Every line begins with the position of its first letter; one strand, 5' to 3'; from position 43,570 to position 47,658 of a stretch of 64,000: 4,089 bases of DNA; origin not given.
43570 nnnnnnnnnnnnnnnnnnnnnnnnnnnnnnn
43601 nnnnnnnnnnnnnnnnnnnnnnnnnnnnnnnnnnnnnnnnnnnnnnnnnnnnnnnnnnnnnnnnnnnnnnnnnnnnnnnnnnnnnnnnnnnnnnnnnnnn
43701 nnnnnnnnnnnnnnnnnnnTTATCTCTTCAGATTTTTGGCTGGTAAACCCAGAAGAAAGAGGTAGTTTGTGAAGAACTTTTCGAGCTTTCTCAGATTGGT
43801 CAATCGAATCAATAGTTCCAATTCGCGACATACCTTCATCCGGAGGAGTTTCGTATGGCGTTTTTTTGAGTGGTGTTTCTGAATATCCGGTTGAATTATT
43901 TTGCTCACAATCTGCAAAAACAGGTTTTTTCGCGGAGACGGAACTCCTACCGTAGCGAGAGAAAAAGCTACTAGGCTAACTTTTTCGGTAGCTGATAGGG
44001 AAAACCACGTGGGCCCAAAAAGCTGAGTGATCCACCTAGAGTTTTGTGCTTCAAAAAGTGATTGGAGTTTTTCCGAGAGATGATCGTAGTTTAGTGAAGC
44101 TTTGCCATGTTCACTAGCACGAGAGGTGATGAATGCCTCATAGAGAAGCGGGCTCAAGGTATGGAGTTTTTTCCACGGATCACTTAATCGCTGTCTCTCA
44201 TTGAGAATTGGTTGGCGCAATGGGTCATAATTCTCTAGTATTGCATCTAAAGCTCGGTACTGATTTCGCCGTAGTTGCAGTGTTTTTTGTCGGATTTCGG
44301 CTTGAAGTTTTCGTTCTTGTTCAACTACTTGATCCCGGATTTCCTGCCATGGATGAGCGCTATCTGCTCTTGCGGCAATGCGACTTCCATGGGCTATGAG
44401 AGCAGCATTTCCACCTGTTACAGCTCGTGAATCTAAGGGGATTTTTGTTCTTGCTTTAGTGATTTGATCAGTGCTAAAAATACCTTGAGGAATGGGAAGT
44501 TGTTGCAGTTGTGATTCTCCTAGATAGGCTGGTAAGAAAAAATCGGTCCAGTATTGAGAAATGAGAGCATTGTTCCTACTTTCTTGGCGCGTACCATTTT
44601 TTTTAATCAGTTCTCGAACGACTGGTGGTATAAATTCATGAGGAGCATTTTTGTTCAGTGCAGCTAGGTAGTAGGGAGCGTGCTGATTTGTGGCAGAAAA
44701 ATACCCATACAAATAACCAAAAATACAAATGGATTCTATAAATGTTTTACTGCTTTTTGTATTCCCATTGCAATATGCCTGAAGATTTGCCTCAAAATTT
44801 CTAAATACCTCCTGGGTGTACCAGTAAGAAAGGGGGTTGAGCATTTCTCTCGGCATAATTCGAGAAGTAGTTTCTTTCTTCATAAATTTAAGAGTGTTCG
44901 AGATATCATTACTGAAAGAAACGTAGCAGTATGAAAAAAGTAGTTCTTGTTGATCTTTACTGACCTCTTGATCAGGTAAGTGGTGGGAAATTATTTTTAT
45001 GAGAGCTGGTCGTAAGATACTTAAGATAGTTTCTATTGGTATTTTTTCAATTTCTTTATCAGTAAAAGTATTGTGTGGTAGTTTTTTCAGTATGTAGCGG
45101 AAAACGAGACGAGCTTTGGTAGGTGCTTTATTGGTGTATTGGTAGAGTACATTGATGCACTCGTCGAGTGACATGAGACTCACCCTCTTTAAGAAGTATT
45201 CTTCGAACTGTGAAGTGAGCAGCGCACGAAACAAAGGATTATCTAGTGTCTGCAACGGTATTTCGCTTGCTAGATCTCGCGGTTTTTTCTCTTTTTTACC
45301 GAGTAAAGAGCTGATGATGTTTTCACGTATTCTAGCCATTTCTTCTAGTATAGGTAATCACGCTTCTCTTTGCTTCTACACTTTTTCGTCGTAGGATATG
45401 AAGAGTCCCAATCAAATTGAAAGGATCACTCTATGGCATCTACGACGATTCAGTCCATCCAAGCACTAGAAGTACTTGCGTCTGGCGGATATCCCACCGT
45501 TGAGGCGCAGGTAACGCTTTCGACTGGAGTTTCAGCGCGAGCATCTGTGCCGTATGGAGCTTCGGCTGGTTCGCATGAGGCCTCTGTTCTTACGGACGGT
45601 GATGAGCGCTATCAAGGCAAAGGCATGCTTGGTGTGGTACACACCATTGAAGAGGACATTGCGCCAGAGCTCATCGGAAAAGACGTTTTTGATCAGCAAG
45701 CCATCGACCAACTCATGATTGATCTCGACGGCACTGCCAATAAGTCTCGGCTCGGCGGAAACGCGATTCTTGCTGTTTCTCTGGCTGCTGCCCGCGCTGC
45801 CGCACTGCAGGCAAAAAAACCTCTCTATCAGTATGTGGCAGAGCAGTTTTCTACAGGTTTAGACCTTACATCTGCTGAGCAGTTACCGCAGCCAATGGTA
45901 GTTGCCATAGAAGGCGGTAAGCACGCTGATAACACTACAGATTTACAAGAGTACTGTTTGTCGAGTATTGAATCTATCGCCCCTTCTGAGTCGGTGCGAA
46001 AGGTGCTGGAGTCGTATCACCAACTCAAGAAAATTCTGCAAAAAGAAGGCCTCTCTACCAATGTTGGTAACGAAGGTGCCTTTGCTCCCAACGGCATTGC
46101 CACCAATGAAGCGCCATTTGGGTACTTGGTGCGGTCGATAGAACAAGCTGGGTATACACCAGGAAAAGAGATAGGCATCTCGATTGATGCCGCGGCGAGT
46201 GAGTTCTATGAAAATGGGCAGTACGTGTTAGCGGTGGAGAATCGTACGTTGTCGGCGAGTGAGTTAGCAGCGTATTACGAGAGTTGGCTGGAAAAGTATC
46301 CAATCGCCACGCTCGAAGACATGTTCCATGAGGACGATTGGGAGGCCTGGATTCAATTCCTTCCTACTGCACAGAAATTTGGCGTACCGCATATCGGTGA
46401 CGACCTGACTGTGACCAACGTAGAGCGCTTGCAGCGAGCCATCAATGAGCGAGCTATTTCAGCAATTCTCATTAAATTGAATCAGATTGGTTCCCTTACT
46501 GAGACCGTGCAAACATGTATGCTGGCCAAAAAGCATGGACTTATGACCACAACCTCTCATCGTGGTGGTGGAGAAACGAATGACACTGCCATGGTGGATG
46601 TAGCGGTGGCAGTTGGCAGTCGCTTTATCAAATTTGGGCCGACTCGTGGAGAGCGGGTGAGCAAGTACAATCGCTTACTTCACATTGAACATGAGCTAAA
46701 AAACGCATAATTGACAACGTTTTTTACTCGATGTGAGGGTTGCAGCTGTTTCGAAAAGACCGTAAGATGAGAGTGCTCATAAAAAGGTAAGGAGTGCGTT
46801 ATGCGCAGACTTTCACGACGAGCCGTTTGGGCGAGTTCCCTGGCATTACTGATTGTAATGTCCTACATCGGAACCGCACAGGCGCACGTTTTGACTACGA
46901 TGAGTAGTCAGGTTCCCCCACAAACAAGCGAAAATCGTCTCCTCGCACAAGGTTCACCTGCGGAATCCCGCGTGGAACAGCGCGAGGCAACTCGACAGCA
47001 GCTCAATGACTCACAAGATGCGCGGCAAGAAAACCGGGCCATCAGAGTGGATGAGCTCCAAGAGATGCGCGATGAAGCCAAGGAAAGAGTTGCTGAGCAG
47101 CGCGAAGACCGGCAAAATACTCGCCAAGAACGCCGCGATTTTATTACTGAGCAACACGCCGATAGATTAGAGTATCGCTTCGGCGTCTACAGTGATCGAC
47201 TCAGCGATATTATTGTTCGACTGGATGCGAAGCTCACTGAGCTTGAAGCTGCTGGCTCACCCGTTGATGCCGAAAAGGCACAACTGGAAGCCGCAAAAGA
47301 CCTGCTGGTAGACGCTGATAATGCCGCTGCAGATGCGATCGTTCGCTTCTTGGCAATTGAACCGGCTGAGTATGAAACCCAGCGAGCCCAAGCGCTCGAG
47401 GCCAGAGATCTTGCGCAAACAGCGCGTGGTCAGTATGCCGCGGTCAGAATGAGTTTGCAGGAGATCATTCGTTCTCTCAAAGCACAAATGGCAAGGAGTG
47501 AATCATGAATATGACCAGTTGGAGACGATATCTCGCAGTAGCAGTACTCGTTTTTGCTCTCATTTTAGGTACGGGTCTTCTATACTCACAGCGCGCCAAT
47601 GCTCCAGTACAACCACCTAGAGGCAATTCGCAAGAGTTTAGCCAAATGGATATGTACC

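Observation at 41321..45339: Two-gene orphan unit: TgpA-like transglutaminase membrane protein plus a 539-aa protein of no known family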

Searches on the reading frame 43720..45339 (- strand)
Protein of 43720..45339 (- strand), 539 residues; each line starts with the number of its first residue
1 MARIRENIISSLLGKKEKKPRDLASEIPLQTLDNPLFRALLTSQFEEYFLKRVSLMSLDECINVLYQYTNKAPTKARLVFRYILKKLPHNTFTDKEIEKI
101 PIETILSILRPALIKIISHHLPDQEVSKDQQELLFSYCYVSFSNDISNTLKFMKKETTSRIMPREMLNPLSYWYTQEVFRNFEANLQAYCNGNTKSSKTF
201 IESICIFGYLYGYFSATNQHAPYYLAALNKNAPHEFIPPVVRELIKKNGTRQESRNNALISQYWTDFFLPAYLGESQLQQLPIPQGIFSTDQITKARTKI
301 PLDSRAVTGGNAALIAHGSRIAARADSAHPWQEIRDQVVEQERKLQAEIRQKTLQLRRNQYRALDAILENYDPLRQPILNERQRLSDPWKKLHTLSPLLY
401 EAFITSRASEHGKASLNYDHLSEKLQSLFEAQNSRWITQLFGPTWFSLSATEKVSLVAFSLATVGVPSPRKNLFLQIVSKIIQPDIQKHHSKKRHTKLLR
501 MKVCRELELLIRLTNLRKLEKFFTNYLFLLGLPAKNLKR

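Call 3: search_protein_families(library=pfam, proteins=[window:43720-45339:-], max_evalue=1)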
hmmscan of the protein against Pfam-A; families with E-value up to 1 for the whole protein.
window:43720-45339:- (539 aa): 0 families

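Call 4: search_protein_families(library=ncbifam, proteins=[window:43720-45339:-], max_evalue=1)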
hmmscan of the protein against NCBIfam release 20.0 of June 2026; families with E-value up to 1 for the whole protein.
window:43720-45339:- (539 aa): 0 families

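Call 6: find_homologous_proteins(query=window:43720-45339:-, max_evalue=0.001)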
Query window:43720-45339:- (539 aa): 1 proteins with E <= 0.001 among 8000 candidates.
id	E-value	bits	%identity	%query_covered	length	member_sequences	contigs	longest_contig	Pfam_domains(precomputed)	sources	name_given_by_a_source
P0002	0.0e+0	1207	100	100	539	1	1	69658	-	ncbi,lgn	-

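Call 17: search_protein_families(library=phrogs, proteins=[window:43720-45339:-], max_evalue=1)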
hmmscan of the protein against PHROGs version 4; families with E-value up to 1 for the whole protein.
window:43720-45339:- (539 aa): 2 families
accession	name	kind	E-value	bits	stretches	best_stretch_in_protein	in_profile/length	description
phrog_12681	-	unknown function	0.083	14.3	1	465-523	48-106/114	-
phrog_4105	-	unknown function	0.34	12.2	0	89-142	25-77/103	-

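Call 18: search_protein_families(library=padloc, proteins=[window:43720-45339:-], max_evalue=1)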
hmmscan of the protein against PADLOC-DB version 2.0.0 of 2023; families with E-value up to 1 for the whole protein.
window:43720-45339:- (539 aa): 0 families

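Call 30: find_related_loci(query=P0002, collection=viral_contigs, flank=5000)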
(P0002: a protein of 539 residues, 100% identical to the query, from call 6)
Query P0002 (539 aa) in viral_contigs; peptide patterns used: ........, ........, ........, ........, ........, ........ (x = any residue, [..] = any of these).
6 stretches matched a pattern, but none encodes a relative of the query by tblastn (E <= 1e-3).

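Call 68: predict_structure(alignment_id=A4)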
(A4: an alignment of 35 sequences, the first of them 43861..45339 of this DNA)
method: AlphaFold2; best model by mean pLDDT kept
length: 493 residues; sequences in the alignment: 35
mean_pLDDT: 83.5   pTM: 0.68
mean pLDDT of the five models: 83.5, 81.8, 81.7, 80.9, 78.8
residues with pLDDT >= 90: 207; 70-90: 210; 50-70: 63; < 50: 13
segments of 3 or more residues with pLDDT < 50: 13-21
pLDDT, mean of each block of 10 residues (from residue 1): 55 49 56 77 80 76 73 73 75 83 79 79 78 87 84 63 83 93 89 87 94 92 90 93 87 80 95 92 89 92 62 76 74 86 90 96 95 92 96 97 83 81 95 91 88 95 95 94 89 60
secondary structure, 60 per line:
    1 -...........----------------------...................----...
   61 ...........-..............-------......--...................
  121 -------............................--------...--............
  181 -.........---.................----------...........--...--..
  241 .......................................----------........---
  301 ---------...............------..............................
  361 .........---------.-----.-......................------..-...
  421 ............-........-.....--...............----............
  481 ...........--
elements in order: H2-12 H35-53 H58-71 H73-86 H94-99 H102-120 H128-155 H169-180 H182-190 H194-210 H221-231 H239-279 H290-297 H310-324 H331-369 H387-406 H418-432 H434-441 H443-447 H450-464 H469-491

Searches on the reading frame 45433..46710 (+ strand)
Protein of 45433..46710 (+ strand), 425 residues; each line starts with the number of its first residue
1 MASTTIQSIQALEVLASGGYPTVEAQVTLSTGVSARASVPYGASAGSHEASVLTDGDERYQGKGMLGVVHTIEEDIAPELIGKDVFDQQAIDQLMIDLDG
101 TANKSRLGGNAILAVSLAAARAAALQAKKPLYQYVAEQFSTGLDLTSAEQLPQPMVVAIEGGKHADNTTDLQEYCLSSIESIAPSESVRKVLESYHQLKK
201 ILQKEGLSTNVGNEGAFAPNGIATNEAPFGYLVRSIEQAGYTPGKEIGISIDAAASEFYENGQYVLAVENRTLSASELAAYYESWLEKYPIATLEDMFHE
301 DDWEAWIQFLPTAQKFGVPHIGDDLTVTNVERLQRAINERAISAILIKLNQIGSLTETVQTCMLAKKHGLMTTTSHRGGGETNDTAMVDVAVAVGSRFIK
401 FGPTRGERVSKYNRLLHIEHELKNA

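Call 10: find_related_loci(query=window:45433-46710:+, collection=genome_contigs, flank=10000)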
Query window:45433-46710:+ (425 aa) in genome_contigs; peptide patterns used: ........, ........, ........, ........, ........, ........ (x = any residue, [..] = any of these).
229 stretches matched a pattern; 173 encode a relative of the query (tblastn E <= 1e-3); the best 80 are kept; 80 distinct loci.
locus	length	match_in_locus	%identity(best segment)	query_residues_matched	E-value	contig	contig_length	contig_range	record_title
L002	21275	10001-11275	80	1-425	0e+0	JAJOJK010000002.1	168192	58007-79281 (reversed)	MAG: Candidatus Woesebacteria bacterium isolate S5C87 S5CNODE_12_length_168192_cov_5.287430, whole genome shotgun sequen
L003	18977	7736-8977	66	9-424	0e+0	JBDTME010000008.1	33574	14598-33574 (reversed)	MAG: Patescibacteria group bacterium isolate cluster3_bin.119 NODE_3699_length_33574_cov_15.042991, whole genome shotgun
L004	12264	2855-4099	65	6-422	0e+0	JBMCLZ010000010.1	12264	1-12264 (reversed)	MAG: Candidatus Dojkabacteria bacterium isolate D1M03_48 NODE_3046_length_12264_cov_4.413138, whole genome shotgun seque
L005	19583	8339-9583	63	6-422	0e+0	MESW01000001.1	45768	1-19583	MAG: candidate division CPR3 bacterium GWF2_35_18 gwf2_scaffold_1003, whole genome shotgun sequence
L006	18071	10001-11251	64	6-424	0e+0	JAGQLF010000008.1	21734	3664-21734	MAG: Candidatus Dojkabacteria bacterium isolate HKST-UBA09 NODE_8_length_21734_cov_4.026735, whole genome shotgun sequen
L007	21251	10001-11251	65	3-422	0e+0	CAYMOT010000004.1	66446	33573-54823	MAG TPA_asm: uncultured Candidatus Saccharibacteria bacterium isolate binchicken_co179_168 genome assembly, contig: NODE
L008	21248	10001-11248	66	6-423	2e-179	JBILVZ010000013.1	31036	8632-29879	MAG: Methylococcaceae bacterium isolate ME2018-08-25_3300042355_group8_bin66 Rohwer_bin1527_scaffold_287_c1, whole genom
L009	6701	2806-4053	65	5-422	7e-178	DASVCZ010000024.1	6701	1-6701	MAG TPA_asm: Patescibacteria group bacterium isolate SMAG_U2020 k141_455038, whole genome shotgun sequence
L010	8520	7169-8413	64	6-422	2e-173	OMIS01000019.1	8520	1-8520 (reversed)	bacterium isolate AM_0466 genome assembly, contig: AM_0466_19, whole genome shotgun sequence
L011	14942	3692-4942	63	3-422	3e-170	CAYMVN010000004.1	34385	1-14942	MAG TPA_asm: uncultured Pseudomonadales bacterium isolate SRP286056_co2_111 genome assembly, contig: NODE_1701_length_34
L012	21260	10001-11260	64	2-423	8e-167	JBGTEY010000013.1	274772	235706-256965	MAG: Patescibacteria group bacterium isolate JTS-RE179 k141_3005249, whole genome shotgun sequence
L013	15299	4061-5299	59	6-421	7e-167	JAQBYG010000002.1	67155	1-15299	MAG: bacterium isolate casp150-mb.307 NODE_1008_length_67155_cov_0.088255, whole genome shotgun sequence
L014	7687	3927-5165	60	6-421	8e-166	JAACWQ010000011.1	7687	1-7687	MAG: Candidatus Paceibacterota bacterium isolate CG_2015-01t_44_17 CG_2015-01t_curated_scaffold_5804, whole genome shotg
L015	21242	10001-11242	62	6-422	1e-164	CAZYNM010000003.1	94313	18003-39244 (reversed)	MAG TPA_asm: uncultured Pseudomonadales bacterium isolate SRP292972_co1_113 genome assembly, contig: NODE_216_length_943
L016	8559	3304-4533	60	11-422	4e-163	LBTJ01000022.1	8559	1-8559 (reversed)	MAG: Candidatus Roizmanbacteria bacterium GW2011_GWA2_37_7 US54_C0022, whole genome shotgun sequence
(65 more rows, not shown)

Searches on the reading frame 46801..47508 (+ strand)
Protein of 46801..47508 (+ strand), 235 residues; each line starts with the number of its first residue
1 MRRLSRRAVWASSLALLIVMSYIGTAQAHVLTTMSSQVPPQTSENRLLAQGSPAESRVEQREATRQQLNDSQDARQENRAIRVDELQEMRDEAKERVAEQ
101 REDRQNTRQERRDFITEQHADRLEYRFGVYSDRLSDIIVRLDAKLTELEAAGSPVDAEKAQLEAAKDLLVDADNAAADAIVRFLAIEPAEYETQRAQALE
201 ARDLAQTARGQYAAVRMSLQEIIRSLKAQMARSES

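Call 3: search_protein_families(library=pfam, proteins=[window:46801-47508:+], max_evalue=1)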
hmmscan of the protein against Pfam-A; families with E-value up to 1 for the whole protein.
window:46801-47508:+ (235 aa): 1 family
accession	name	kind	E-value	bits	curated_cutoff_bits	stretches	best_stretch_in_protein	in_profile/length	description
PF08524.16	rRNA_processing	-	0.46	11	23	1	58-124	48-114/144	rRNA processing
